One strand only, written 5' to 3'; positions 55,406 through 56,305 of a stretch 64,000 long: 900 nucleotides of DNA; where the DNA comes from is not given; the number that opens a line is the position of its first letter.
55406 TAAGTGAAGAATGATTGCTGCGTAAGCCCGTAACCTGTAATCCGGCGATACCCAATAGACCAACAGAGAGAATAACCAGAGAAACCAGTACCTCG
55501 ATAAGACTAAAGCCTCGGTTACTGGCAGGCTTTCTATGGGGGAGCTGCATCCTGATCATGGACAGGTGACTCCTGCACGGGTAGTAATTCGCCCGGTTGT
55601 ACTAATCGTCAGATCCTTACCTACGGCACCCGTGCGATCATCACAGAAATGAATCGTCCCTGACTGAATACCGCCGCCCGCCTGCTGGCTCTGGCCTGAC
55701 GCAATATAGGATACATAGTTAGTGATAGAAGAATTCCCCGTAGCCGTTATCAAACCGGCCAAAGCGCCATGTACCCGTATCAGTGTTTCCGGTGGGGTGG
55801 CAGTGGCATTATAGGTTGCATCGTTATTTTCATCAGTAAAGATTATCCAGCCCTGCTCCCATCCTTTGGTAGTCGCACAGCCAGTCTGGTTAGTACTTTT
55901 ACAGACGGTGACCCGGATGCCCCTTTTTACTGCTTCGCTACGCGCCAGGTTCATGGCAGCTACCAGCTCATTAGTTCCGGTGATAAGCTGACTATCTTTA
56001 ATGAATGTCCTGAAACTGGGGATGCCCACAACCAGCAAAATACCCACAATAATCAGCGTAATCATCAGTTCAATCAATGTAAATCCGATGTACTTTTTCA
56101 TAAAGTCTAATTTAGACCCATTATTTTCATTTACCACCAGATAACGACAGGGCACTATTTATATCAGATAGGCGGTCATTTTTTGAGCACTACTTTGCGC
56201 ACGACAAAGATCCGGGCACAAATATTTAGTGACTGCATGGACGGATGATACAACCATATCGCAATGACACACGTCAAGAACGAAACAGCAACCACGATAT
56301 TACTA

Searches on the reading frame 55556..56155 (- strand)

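Call 33: search_protein_families(library=pfam, proteins=[window:55556-56155:-], max_evalue=0.00001)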
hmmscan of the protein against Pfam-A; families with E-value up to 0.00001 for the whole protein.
window:55556-56155:- (199 aa): 2 families
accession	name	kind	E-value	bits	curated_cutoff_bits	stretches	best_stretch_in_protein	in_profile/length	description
PF12019.13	GspH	-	1e-21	77.9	21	1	61-188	2-108/108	Type II transport protein GspH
PF07963.17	N_methyl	-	9.5e-07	28.6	21.2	1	19-43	1-25/27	Prokaryotic N-terminal methylation motif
